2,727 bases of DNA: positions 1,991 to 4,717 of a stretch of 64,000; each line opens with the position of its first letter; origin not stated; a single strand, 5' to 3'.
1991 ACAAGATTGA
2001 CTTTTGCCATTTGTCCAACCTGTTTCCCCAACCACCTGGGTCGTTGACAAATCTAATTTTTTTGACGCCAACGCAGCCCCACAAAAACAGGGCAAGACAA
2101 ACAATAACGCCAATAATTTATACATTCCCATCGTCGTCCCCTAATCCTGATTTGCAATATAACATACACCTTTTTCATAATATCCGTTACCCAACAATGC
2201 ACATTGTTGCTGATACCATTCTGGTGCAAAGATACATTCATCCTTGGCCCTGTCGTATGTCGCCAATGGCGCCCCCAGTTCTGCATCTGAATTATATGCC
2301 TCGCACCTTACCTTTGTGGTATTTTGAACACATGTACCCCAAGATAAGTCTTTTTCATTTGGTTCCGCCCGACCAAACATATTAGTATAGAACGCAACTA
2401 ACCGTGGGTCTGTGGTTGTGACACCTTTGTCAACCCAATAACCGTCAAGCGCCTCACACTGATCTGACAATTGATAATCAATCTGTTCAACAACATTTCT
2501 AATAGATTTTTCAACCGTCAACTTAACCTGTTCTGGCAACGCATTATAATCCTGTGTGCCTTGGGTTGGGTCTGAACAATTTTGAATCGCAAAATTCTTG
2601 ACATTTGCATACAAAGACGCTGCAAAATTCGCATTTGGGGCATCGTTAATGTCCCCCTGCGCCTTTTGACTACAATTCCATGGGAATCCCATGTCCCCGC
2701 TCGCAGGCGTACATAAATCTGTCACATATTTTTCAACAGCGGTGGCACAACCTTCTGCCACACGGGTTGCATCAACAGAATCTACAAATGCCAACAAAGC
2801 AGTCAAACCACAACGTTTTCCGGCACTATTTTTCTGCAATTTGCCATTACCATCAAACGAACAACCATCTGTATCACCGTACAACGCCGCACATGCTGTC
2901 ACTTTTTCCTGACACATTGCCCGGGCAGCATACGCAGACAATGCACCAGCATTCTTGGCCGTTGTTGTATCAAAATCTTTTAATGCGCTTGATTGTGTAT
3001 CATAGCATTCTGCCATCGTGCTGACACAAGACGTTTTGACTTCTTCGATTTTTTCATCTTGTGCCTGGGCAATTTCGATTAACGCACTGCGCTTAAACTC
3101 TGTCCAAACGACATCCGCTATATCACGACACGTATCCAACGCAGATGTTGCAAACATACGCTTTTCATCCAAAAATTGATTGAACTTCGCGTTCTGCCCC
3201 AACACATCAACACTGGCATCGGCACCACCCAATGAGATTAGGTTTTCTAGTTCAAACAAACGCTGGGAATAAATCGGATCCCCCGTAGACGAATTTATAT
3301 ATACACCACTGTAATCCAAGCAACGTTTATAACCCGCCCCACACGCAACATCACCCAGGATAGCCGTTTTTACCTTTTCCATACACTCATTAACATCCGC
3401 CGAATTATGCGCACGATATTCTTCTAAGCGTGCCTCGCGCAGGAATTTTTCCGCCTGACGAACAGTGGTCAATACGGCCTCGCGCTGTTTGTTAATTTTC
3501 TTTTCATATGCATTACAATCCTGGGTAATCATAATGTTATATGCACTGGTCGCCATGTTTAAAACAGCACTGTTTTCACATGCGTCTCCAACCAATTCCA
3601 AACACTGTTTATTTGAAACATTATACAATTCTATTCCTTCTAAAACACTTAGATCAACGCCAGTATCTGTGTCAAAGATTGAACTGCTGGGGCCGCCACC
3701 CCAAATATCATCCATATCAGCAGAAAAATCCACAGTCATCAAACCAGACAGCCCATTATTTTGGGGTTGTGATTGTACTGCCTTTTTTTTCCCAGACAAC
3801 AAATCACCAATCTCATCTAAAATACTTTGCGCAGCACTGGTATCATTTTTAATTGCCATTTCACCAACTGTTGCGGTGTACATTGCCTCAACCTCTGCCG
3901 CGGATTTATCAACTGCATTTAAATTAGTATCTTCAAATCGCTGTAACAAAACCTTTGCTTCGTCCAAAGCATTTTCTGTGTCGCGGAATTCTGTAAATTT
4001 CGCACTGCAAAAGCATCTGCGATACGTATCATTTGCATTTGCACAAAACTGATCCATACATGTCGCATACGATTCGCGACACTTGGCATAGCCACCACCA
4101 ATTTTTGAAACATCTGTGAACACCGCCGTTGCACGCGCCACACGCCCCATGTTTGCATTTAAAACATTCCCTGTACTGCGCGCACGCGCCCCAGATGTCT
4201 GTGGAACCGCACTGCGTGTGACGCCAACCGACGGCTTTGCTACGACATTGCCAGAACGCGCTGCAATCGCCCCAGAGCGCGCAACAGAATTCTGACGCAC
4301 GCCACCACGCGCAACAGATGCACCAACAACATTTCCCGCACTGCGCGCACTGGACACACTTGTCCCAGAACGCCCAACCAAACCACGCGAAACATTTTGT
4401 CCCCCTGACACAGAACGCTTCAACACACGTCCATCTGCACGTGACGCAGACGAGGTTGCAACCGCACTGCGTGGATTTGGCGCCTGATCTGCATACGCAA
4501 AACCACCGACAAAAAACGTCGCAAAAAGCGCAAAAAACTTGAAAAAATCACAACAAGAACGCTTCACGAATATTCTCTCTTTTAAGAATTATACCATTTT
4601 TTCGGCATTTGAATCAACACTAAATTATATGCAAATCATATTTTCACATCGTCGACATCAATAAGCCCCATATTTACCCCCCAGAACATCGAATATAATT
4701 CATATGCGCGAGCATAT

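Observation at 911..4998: Operon of two large Cys-rich secreted proteins, one with an EGF-like motif and one with Ser/Arg-rich degenerate repeats, plus a small cytoplasmic ORF, replacing the usual dcw genes downstream of rsmH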

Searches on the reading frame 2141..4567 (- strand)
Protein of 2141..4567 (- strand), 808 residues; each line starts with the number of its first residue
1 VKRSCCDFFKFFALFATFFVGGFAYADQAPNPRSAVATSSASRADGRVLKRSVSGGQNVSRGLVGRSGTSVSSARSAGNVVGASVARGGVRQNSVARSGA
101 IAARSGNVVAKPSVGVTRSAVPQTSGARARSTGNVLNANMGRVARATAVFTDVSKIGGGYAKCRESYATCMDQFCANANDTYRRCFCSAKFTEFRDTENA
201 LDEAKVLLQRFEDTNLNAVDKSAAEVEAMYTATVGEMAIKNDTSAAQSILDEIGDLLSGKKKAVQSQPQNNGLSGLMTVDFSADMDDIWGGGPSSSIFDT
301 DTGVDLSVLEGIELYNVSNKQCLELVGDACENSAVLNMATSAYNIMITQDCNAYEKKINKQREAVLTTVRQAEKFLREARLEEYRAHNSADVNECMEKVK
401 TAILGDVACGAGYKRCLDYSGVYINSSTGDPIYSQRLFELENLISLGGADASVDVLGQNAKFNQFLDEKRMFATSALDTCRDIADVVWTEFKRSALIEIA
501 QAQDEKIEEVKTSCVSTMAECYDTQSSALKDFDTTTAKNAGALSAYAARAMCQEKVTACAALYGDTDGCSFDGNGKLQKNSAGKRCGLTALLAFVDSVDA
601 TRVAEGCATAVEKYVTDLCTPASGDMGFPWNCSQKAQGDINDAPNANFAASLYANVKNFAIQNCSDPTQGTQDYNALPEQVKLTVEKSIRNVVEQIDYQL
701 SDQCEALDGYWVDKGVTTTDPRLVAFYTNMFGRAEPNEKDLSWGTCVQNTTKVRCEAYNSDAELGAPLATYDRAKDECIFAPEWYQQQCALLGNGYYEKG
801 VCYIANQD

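Call 3: search_protein_families(library=pfam, proteins=[window:2141-4567:-], max_evalue=1)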
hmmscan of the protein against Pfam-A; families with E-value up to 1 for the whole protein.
window:2141-4567:- (808 aa): 1 family
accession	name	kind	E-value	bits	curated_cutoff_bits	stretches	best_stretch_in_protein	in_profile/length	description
PF14757.11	NSP2-B_epitope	-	0.018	15.2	25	1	186-267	123-203/272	Immunogenic region of nsp2 protein of arterivirus polyprotein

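Call 4: search_protein_families(library=ncbifam, proteins=[window:2141-4567:-], max_evalue=1)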
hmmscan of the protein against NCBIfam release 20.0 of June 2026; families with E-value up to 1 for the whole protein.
window:2141-4567:- (808 aa): 1 family
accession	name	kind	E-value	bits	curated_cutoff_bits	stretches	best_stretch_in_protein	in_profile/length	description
NF033849.1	ser_rich_anae_1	subfamily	0.8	6.9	650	0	38-147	505-613/1163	serine-rich protein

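Call 7: find_encoding_contigs(protein=window:2141-4567:-, flank=10000, max_places=6)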
Protein window:2141-4567:- (808 aa): 1 contig read that carries it; 1 place shown.
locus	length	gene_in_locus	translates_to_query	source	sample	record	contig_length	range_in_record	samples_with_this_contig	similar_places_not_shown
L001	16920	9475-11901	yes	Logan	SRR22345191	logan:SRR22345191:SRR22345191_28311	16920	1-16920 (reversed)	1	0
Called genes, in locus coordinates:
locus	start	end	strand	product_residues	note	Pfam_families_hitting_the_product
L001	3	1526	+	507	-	?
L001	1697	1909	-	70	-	-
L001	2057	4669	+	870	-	PF07517:SecA_DEAD, PF00270:DEAD (weak), PF01043:SecA_PP_bind, PF21090:P-loop_SecA, PF07516:SecA_SW, PF02810:SEC-C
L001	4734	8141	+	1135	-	PF02811:PHP, PF07733:DNA_pol3_alpha, PF17657:DNA_pol3_finger, PF14579:HHH_6, PF01336:tRNA_anti-codon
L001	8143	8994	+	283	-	PF01795:Methyltransf_5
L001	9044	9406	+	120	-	-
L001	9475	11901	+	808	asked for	-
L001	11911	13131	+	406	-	-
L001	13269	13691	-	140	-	PF01381:HTH_3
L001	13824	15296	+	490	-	PF01676:Metalloenzyme, PF06415:iPGM_N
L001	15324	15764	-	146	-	PF00383:dCMP_cyt_deam_1, PF14437:MafB19-deam, PF14439:Bd3614-deam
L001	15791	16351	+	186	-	PF03602:Cons_hypoth95, PF05175:MTS (weak)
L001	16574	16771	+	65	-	-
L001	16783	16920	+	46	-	?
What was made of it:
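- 2141..4567 (-): 808-aa exported cysteine-rich protein ('o808'), GTG start. Signal peptide is residues 1-26. All 28 mature cysteines are invariant in a 34-sequence alignment. Exact copy on Logan contig SRR22345191_28311 (call 7).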

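Call 8: find_homologous_proteins(query=window:2141-4567:-)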
Query window:2141-4567:- (808 aa): 982 proteins with E <= 0.001 among 8000 candidates; the best 120 are listed.
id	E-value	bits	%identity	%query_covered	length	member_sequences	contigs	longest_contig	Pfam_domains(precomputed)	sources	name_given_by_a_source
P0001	0.0e+0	1794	99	100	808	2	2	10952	-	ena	-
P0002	0.0e+0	1458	80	100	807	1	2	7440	-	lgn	-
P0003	0.0e+0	1405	78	100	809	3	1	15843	-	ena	-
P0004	0.0e+0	1335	76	100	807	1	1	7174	-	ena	-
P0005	0.0e+0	1068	64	99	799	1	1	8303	-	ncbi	-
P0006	0.0e+0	1064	63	100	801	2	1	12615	-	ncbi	-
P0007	0.0e+0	1052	62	100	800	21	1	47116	-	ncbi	-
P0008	0.0e+0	1042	63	100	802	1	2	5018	-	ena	-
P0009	0.0e+0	1041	61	100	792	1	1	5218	-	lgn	-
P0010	0.0e+0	1030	61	100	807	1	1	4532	-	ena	-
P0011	0.0e+0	1022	60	100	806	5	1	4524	-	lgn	-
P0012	0.0e+0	1018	61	97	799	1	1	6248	-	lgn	-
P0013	0.0e+0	1018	60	100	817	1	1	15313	-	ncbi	-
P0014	0.0e+0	1017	61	100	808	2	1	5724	-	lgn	-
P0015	0.0e+0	1013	59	100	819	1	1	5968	-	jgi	-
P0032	2.6e-291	987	57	100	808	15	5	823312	-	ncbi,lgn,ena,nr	ncbi:MAG: hypothetical protein IJ276_03370 [Alphaproteobacteria bacterium]|nr:hypothetical protein [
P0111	4.3e-270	917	56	99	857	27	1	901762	-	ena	-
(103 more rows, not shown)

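Call 26: find_encoding_contigs(protein=P0032, flank=10000, max_places=2)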
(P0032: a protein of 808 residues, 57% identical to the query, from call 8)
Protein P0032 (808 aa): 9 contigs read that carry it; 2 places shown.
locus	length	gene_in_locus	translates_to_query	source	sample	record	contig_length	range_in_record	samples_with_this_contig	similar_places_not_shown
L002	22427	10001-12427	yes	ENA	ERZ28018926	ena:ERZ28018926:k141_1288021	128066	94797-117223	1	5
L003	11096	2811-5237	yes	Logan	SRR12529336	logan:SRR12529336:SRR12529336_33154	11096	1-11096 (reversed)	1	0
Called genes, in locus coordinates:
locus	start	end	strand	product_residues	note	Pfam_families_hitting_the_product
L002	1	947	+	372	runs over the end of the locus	PF10994:DUF2817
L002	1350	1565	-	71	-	-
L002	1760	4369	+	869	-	PF07517:SecA_DEAD, PF00270:DEAD (weak), PF01043:SecA_PP_bind, PF21090:P-loop_SecA, PF07516:SecA_SW, PF02810:SEC-C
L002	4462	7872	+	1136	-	PF02811:PHP, PF07733:DNA_pol3_alpha, PF17657:DNA_pol3_finger, PF14579:HHH_6, PF01336:tRNA_anti-codon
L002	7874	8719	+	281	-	PF01795:Methyltransf_5, PF13649:Methyltransf_25 (weak)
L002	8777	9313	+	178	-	-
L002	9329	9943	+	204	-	-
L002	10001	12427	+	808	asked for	-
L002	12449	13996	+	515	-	-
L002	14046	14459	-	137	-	PF13560:HTH_31 (weak), PF01381:HTH_3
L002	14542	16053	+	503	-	PF01676:Metalloenzyme, PF06415:iPGM_N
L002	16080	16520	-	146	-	PF00383:dCMP_cyt_deam_1, PF14437:MafB19-deam, PF14439:Bd3614-deam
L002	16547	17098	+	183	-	PF03602:Cons_hypoth95, PF02086:MethyltransfD12 (faint)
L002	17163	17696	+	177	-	-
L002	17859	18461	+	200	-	PF01386:Ribosomal_L25p, PF14693:Ribosomal_TL5_C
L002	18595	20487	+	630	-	PF00012:HSP70, PF06723:MreB_Mbl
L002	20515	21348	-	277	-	-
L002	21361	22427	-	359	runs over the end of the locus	PF00365:PFK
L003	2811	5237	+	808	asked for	-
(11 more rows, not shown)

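Call 27: find_encoding_contigs(protein=P0111, flank=10000, max_places=2)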
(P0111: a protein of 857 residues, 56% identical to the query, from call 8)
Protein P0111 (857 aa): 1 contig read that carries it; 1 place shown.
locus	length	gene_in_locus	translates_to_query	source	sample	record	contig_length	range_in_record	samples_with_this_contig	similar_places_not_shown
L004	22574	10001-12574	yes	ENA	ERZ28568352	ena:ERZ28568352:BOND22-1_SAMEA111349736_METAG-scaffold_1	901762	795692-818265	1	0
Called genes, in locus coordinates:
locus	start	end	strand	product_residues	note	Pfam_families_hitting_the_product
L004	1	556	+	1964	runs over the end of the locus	-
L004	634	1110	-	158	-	-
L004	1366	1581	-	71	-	-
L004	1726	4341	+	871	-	PF07517:SecA_DEAD, PF00270:DEAD (faint), PF01043:SecA_PP_bind, PF21090:P-loop_SecA, PF07516:SecA_SW, PF02810:SEC-C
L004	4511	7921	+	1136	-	PF02811:PHP, PF07733:DNA_pol3_alpha, PF17657:DNA_pol3_finger, PF14579:HHH_6, PF01336:tRNA_anti-codon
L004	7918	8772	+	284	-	PF01795:Methyltransf_5, PF13649:Methyltransf_25 (faint)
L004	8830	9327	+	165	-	-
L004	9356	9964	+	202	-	-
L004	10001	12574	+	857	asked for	-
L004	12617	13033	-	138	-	PF01381:HTH_3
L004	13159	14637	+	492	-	PF01676:Metalloenzyme, PF06415:iPGM_N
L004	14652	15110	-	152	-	PF00383:dCMP_cyt_deam_1, PF14437:MafB19-deam, PF14439:Bd3614-deam (weak)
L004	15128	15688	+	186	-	PF03602:Cons_hypoth95, PF05175:MTS (weak)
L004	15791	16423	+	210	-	-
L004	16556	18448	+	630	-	PF00012:HSP70, PF06723:MreB_Mbl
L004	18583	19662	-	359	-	PF00365:PFK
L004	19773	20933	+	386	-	PF01476:LysM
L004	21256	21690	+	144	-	PF00886:Ribosomal_S16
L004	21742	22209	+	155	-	PF01782:RimM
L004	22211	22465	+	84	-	-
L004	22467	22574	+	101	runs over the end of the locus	-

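Call 33: predict_structure(alignment_id=A1)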
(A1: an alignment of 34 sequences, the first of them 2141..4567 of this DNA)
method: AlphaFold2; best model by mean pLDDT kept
length: 808 residues; sequences in the alignment: 34
mean_pLDDT: 56.2   pTM: 0.36
mean pLDDT of the five models: 56.2, 53.9, 53.0, 51.3, 50.8
residues with pLDDT >= 90: 0; 70-90: 220; 50-70: 295; < 50: 293
segments of 3 or more residues with pLDDT < 50: 1-5, 7-16, 18-158, 175-185, 216-230, 232-240, 261-303, 448-453, 523-534, 536-539, 562-569, 571-577, 579-585
pLDDT, mean of each block of 10 residues (from residue 1): 45 46 29 26 25 24 25 24 23 24 24 25 23 26 36 45 63 50 48 56 60 47 44 46 58 57 34 28 33 33 48 59 66 63 60 62 61 59 55 70 60 55 54 54 52 56 70 73 74 70 64 55 43 45 59 57 48 48 46 59 72 84 79 83 82 87 74 77 85 87 86 78 85 81 84 75 70 81 82 79 73
secondary structure, 60 per line:
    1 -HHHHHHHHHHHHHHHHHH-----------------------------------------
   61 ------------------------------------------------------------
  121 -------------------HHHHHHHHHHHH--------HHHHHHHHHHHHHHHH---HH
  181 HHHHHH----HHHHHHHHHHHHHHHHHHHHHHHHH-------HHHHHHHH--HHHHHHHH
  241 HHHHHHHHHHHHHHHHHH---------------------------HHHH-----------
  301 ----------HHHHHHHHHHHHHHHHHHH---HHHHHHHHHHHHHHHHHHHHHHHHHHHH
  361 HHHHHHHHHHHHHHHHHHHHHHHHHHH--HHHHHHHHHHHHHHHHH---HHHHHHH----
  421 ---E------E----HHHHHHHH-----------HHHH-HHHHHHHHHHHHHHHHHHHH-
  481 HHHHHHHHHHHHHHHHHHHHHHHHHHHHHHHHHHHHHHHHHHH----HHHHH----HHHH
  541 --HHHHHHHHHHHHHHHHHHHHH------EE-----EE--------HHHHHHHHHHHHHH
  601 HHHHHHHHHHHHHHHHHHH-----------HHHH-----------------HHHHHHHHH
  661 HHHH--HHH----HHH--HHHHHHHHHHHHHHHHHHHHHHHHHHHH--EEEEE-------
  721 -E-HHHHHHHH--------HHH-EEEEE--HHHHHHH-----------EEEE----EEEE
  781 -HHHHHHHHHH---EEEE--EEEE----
elements in order (helices of 4 or more, strands of 3 or more residues): H2-19 H140-151 H160-175 H179-186 H191-215 H223-230 H233-258 H286-289 H311-329 H333-387 H390-406 H410-416 H436-443 H455-458 H460-479 H481-523 H528-532 H537-540 H543-563 H587-619 H631-634 H652-664 H679-706 E709-713 H724-731 E744-748 H751-757 E769-772 E777-780 H782-791 E795-798 E801-804
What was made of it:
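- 2708..4147 (-): Conserved acidic helical core of o808 (residues 141-620, 20 of the 28 cysteines). This is the part shared with the longer paralogues. Predicted helical (call 33).
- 2144..2707 (-): Variable C-terminal region of o808 (residues 621-808, 8 cysteines, mixed helix and strand). This is the best-modelled part. pLDDT 72-87 (call 33).
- The o808 model is poor (mean pLDDT 56, pTM 0.36, call 33), so disulfide pairing and fold are unverified.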

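Call 35: search_solved_structures(query=A1, max_evalue=10)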
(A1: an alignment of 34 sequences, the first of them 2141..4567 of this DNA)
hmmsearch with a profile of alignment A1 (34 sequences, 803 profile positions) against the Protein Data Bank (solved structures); distinct sequences matched with E-value up to 10: 1.
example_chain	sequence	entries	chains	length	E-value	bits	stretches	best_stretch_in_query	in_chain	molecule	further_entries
3kxc_A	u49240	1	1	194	1.7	10.4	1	338-400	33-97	Trafficking protein particle complex subunit 3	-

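Call 37: search_protein_representatives(protein=window:2141-4567:-)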
Query: 808 residues. Proteins with E-value up to 0.001 (for the whole library): 685; up to 1e-10: 519; up to 1e-30: 241. The best 150 are listed.
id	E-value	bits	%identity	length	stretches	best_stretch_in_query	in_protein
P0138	7.8e-238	808.2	57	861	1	1-808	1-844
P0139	2.3e-232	790.2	55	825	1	6-804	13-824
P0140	1.0e-230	784.7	53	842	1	8-807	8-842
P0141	5.6e-224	762.4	60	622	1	171-805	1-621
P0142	2.3e-223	760.4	52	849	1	1-805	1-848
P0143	1.5e-219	747.8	50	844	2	11-642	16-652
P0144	2.4e-219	747.1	50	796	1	9-805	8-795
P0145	2.8e-218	743.6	52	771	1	1-803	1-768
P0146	5.2e-213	726.2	53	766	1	21-804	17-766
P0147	1.3e-208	711.7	48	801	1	32-804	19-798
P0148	5.4e-206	703.0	52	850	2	13-721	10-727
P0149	3.3e-205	700.4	51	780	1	22-803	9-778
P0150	4.1e-204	696.7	48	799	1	24-803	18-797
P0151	5.3e-204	696.4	49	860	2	8-705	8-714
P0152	6.9e-202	689.4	51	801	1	29-808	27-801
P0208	1.9e-92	327.5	36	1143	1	74-717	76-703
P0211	9.0e-92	325.3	35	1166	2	12-633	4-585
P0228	5.4e-83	296.3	34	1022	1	34-755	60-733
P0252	3.8e-62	227.3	31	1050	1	19-574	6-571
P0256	1.0e-60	222.6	31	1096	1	54-649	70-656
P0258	3.8e-60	220.8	31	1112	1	24-580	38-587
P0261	1.8e-59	218.5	32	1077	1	46-568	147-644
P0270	3.2e-56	207.8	31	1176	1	107-567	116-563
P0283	2.5e-54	201.5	31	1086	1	32-575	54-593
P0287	5.8e-54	200.3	32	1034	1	27-638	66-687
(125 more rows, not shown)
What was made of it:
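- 2141..4567 (-): At least 982 homologues (call 8) and 685 clusters at 50% identity (call 37).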

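Call 39: search_protein_families(library=pfam, proteins=[P0208, P0211, P0228, P0252, P0256, P0258, P0261, P0270, P0287], max_evalue=0.01)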
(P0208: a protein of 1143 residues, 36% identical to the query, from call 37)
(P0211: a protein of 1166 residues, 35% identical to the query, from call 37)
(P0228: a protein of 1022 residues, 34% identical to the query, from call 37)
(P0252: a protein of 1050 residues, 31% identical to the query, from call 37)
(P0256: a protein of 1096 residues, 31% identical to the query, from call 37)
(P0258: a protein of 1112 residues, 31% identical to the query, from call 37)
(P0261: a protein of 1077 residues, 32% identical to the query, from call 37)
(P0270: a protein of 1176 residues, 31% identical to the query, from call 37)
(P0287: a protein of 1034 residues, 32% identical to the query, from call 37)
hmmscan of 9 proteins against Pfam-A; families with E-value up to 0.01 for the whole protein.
P0208 (1143 aa): 0 families

P0211 (1166 aa): 1 family
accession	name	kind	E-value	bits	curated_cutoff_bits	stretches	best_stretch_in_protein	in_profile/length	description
PF24634.1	DUF7631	-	0.00025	21.9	27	0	827-841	3-17/50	Domain of unknown function (DUF7631)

P0228 (1022 aa): 0 families

P0252 (1050 aa): 0 families

P0256 (1096 aa): 0 families

P0258 (1112 aa): 0 families

P0261 (1077 aa): 0 families

P0270 (1176 aa): 0 families

P0287 (1034 aa): 0 families

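Call 40: find_related_loci(query=A1, collection=genome_contigs, flank=8000)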
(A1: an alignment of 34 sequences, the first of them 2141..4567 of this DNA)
Query A1 (808 aa) in genome_contigs; peptide patterns used: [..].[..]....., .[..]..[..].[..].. (x = any residue, [..] = any of these).
255 stretches matched a pattern; 239 encode a relative of the query (tblastn E <= 1e-3); the best 80 are kept; 80 distinct loci.
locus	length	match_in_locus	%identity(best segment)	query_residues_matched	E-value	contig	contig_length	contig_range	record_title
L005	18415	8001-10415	84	1-808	0e+0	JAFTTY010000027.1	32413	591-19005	MAG: Alphaproteobacteria bacterium isolate RGIG4147 Roe_deer_Colon-1__c520840, whole genome shotgun sequence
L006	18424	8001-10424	75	1-804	0e+0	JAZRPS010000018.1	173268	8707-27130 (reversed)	MAG: Candidatus Enterousia sp. isolate T1900045373_YK20190063.MAGScoT_cleanbin_000025 SGB_6863_k141_1913895, whole genom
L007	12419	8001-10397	62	1-808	0e+0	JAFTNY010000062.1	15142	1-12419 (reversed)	MAG: Alphaproteobacteria bacterium isolate RGIG3991 Roe_deer_Cecum-4__c456579, whole genome shotgun sequence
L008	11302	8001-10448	60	1-805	0e+0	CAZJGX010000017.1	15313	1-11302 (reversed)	MAG TPA_asm: uncultured Muribaculaceae bacterium isolate SRP199465_co1_153 genome assembly, contig: NODE_10885_length_15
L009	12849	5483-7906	59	8-804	0e+0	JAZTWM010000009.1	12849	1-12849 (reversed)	MAG: Candidatus Enterousia sp. isolate T1900045333_YK20190022.MAGScoT_cleanbin_000042 SGB_6555_k141_1605645, whole genom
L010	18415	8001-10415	57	1-804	0e+0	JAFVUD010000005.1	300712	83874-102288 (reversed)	MAG: Alphaproteobacteria bacterium isolate RGIG5397 Sheep_Colon-3__c913026, whole genome shotgun sequence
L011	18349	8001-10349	61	14-805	0e+0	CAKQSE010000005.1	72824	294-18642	MAG: uncultured Alphaproteobacteria bacterium isolate REFINED_METABAT215_TOP10_CONTIGS_1500_ASSEMBLY_K77_MERGED__Hadza_M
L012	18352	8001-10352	60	14-805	0e+0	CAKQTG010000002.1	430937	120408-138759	MAG: uncultured Alphaproteobacteria bacterium isolate REFINED_METABAT215_TOP10_CONTIGS_1500_ASSEMBLY_K77_MERGED__Hadza_M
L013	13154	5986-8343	60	1-804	0e+0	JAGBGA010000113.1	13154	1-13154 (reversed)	MAG: Alphaproteobacteria bacterium isolate RGIG9085 Water_deer_Rectum.Co__c1399172, whole genome shotgun sequence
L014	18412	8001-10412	59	7-804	0e+0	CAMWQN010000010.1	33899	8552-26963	MAG TPA_asm: uncultured Rickettsiales bacterium isolate SRR14411243_bin.1_metawrap_v1.3_MAG genome assembly, contig: NOD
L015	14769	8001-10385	59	1-807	0e+0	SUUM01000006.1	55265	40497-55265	MAG: Alphaproteobacteria bacterium isolate SIG46 NODE_3399_length_55265_cov_6.463582, whole genome shotgun sequence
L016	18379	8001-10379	58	18-805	0e+0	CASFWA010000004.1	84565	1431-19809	uncultured proteobacterium isolate A86_L4_360360_idba_bin.28 genome assembly, contig: A86_L4_360360_idba_bin.28.fa_scaff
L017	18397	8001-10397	58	14-804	0e+0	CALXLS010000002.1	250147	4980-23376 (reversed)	MAG: uncultured Alphaproteobacteria bacterium isolate BRZ_DL__bin85 genome assembly, contig: BRZ_DL__NODE_35_length_2501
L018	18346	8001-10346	59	12-804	0e+0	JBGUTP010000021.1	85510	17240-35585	MAG: Candidatus Enterousia sp. isolate fecal_MAG_67 fecal_MAG_67_contig_0021, whole genome shotgun sequence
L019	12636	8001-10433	60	1-805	0e+0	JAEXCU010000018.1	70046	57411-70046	MAG: Proteobacteria bacterium isolate OH_HBB_125 k127_564881, whole genome shotgun sequence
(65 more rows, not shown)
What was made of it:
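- Organism: 80 best loci from Candidatus Enterousia / Alphaproteobacteria MAGs (call 40). Breadth: at least 982 homologues (call 8), 685 clusters at 50% identity (call 37), 239 species genomes (call 40).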
